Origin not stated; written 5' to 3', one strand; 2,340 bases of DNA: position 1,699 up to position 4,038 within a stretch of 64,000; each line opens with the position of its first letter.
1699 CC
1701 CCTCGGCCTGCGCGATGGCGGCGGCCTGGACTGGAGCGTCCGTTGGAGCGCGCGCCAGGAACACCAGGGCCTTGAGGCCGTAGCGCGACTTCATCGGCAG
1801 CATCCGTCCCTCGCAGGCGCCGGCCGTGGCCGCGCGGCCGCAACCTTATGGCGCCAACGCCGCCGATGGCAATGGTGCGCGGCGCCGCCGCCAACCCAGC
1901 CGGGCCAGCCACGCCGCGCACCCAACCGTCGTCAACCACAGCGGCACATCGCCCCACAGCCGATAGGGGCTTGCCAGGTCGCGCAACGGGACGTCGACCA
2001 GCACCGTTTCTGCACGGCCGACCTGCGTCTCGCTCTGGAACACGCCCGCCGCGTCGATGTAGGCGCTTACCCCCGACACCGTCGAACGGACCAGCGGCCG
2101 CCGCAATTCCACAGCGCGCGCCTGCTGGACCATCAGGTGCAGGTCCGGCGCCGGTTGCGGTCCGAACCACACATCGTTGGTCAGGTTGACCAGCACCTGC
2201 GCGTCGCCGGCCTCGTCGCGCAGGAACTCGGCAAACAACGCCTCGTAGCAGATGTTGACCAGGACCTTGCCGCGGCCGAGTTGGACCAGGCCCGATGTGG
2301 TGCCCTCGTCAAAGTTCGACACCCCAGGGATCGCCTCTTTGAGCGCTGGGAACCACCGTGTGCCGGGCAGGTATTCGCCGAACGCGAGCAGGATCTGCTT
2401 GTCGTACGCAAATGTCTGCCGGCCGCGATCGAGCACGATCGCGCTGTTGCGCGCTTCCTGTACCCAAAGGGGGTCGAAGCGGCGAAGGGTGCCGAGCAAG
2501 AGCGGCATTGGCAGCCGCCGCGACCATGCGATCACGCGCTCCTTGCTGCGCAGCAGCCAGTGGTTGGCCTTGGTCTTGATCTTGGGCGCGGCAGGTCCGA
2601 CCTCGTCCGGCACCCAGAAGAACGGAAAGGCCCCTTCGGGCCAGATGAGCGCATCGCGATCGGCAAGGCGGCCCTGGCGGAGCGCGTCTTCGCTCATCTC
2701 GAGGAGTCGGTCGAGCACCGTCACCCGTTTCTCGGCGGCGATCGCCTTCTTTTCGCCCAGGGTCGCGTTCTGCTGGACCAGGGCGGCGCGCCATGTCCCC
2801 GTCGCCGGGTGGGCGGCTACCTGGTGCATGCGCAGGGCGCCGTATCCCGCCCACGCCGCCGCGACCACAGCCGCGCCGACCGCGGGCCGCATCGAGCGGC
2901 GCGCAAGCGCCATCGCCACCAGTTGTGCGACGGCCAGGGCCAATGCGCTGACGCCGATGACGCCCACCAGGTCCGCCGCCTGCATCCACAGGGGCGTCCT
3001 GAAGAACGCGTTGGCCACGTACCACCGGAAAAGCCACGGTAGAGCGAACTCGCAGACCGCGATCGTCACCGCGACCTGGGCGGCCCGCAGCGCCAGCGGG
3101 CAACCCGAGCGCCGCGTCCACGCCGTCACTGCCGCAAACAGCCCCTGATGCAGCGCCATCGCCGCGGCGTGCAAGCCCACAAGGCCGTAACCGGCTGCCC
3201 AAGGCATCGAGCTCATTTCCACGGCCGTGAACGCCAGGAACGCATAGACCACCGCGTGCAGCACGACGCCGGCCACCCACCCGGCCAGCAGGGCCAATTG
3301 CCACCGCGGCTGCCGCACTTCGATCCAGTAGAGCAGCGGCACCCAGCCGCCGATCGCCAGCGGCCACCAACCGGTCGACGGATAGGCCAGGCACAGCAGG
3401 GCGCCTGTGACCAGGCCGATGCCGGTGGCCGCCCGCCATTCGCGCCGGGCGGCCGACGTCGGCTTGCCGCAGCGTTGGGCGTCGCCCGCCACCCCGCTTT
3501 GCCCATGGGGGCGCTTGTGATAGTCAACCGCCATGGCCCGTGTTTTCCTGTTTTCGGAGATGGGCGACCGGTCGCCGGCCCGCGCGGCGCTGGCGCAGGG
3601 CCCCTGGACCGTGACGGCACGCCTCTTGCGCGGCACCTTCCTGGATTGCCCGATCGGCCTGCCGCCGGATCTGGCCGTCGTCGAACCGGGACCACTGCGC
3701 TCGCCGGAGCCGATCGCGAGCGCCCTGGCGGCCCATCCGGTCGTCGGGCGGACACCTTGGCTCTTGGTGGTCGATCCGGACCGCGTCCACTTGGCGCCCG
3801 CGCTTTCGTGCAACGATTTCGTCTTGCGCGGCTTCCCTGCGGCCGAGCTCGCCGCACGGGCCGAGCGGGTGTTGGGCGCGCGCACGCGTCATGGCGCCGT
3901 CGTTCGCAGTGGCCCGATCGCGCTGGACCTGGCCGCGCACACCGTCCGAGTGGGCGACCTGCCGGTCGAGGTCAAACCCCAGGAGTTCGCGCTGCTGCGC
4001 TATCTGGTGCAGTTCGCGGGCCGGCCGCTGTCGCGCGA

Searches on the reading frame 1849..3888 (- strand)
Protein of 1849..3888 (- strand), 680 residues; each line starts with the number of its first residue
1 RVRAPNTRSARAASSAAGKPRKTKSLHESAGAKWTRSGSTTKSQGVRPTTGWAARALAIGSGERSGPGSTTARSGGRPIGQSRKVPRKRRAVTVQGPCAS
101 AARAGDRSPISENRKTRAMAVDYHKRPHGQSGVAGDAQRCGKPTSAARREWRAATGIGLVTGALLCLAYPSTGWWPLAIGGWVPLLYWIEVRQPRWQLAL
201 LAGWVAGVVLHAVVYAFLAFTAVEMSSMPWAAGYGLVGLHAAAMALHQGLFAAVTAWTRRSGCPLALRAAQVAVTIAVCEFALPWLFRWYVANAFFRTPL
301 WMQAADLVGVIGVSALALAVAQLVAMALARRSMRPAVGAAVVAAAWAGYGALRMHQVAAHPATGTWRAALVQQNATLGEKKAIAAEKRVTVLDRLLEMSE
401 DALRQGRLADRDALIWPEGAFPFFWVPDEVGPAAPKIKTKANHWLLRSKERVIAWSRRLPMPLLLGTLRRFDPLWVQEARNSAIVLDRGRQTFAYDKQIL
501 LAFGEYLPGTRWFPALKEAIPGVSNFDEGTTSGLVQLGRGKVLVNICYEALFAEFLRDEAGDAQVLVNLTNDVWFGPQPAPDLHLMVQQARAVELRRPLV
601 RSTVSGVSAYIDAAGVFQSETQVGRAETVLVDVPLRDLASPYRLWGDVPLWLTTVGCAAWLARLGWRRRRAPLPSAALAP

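Call 62: search_protein_families(library=pfam, proteins=[window:1849-3888:-], max_evalue=0.00001)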
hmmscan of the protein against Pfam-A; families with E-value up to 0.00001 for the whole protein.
window:1849-3888:- (680 aa): 2 families
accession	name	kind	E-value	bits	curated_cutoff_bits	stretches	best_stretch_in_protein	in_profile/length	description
PF00795.27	CN_hydrolase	-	3.4e-21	76.2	23.2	1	367-639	1-252/256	Carbon-nitrogen hydrolase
PF20154.4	LNT_N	-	1.7e-15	58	27.1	1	162-322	2-158/159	Apolipoprotein N-acyltransferase N-terminal domain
